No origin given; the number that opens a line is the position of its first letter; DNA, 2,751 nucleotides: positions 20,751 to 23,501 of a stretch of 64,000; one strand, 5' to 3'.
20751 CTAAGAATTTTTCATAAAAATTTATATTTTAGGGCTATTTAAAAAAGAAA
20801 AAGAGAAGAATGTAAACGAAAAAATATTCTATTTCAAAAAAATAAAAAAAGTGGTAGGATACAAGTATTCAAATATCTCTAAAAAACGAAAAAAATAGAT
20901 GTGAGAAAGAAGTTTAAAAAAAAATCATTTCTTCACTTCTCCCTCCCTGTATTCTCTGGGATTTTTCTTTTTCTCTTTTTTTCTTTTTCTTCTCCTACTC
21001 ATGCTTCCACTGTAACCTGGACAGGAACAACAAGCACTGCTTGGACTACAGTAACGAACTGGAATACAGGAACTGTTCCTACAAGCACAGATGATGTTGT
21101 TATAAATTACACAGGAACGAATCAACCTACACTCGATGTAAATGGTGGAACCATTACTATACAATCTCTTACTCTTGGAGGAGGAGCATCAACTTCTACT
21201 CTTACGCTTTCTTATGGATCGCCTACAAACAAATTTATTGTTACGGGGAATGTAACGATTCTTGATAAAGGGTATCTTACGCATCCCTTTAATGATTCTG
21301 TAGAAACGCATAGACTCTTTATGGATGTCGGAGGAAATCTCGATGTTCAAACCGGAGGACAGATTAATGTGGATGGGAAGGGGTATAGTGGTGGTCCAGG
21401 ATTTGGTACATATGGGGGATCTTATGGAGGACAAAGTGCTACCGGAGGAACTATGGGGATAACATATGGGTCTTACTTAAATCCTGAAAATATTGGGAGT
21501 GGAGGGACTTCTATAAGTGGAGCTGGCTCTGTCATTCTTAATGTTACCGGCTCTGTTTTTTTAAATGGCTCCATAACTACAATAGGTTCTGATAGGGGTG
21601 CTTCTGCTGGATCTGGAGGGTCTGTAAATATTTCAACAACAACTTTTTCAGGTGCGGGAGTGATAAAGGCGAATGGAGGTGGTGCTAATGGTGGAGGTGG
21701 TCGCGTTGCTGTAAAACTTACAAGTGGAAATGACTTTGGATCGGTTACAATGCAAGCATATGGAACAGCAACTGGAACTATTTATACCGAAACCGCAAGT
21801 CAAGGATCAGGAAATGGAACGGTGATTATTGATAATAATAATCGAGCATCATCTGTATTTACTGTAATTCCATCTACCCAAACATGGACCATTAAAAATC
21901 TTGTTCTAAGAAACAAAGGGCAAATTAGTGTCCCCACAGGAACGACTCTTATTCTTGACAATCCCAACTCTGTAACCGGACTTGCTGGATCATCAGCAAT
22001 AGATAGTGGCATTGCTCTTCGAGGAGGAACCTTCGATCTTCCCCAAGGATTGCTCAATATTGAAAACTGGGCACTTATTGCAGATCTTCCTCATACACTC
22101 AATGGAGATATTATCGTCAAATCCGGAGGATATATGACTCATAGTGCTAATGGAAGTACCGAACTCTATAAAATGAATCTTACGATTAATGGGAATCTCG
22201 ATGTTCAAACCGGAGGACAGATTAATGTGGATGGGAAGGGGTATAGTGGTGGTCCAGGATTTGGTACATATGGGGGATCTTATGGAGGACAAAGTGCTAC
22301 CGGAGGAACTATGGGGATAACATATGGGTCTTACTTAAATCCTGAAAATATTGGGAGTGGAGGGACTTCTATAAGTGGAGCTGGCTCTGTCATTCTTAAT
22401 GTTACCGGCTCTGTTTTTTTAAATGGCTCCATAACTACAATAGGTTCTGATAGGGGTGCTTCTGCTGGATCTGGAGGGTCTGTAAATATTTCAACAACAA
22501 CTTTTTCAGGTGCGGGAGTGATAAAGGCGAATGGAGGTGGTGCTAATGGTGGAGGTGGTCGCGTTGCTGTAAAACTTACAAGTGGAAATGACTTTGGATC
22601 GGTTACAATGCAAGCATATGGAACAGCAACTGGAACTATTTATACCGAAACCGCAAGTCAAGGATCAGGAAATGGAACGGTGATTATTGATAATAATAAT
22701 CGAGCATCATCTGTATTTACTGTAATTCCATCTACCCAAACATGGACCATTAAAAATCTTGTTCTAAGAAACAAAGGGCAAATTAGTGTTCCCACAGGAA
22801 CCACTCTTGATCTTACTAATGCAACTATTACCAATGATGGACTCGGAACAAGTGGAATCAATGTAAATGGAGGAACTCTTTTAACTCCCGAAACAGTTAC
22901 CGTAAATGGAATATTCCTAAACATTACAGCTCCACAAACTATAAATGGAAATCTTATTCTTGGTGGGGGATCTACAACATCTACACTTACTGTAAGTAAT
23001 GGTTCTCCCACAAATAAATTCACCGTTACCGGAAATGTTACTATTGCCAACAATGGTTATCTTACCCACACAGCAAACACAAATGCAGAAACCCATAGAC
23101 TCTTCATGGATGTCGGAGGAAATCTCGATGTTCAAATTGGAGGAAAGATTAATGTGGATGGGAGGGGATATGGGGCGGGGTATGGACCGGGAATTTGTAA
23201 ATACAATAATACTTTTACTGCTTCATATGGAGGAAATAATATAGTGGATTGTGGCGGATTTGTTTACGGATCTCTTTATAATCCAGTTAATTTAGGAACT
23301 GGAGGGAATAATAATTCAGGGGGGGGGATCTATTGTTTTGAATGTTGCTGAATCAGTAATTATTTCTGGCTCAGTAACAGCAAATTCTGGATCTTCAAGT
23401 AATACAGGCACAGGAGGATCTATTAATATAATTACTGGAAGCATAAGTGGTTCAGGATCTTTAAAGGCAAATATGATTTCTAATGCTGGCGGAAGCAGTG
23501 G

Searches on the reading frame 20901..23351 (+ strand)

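Call 4: search_protein_families(library=pfam, proteins=[window:20901-23351:+], max_evalue=0.01)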
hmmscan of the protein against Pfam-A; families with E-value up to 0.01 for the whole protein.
window:20901-23351:+ (816 aa): 0 families

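Call 33: search_protein_families(library=pfam, proteins=[window:20901-23351:+], max_evalue=1)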
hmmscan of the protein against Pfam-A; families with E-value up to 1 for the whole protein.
window:20901-23351:+ (816 aa): 3 families
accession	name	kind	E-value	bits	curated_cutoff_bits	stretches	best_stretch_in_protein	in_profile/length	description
PF14828.11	Amnionless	-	0.25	10.5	30.4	0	45-69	7-31/442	Amnionless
PF25560.1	DUF7932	-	0.29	12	27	0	616-639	25-48/130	Domain of unknown function (DUF7932)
PF23489.1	V-ATPase_su_f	-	0.63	10.7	27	0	203-239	14-50/78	V-type proton ATPase subunit f-like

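Call 34: search_protein_families(library=ncbifam, proteins=[window:20901-23351:+], max_evalue=0.01)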
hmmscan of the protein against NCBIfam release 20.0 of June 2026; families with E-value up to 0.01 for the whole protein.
window:20901-23351:+ (816 aa): 0 families
